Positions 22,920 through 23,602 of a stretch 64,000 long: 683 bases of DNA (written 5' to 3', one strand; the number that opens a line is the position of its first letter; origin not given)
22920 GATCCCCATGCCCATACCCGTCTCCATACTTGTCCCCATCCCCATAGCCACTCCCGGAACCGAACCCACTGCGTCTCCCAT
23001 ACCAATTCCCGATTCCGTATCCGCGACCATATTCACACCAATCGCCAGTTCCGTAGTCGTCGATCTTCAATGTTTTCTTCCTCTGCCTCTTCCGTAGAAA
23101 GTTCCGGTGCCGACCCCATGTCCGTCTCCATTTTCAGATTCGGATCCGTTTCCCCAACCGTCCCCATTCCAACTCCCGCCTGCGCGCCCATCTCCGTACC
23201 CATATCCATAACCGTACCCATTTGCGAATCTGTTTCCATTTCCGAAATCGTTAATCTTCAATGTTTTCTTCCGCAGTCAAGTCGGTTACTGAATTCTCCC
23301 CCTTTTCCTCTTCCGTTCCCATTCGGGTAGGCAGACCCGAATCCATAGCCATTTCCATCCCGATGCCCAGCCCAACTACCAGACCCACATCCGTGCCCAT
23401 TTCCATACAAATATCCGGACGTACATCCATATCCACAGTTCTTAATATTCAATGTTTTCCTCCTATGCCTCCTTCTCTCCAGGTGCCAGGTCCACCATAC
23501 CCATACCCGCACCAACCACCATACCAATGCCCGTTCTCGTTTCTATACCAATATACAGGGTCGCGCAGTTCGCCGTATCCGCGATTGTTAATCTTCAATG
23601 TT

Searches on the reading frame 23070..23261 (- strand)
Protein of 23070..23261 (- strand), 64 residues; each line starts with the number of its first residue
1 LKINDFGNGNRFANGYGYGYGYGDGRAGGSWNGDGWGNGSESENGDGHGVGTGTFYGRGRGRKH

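Call 52: search_protein_families(library=pfam, proteins=[window:23070-23261:-], max_evalue=1)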
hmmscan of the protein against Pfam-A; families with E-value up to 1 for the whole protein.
window:23070-23261:- (64 aa): 1 family
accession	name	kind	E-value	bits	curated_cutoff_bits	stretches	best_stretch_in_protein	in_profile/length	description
PF22807.2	TrAA12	-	0.0015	17.3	30.9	1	4-53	382-431/463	TrAA12-like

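Call 69: find_encoding_contigs(protein=window:23070-23261:-, flank=10000, max_places=10)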
Protein seq(64 aa) (64 aa): no gene with exactly this product is on record in the collection.

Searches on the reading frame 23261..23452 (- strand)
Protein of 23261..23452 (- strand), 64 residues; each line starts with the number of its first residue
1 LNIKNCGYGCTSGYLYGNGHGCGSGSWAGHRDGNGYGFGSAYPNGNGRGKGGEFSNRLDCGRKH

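Call 52: search_protein_families(library=pfam, proteins=[window:23261-23452:-], max_evalue=1)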
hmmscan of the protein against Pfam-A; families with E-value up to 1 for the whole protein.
window:23261-23452:- (64 aa): 1 family
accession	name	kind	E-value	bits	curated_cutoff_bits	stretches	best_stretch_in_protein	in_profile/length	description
PF22807.2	TrAA12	-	0.096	11.4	30.9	1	7-53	389-435/463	TrAA12-like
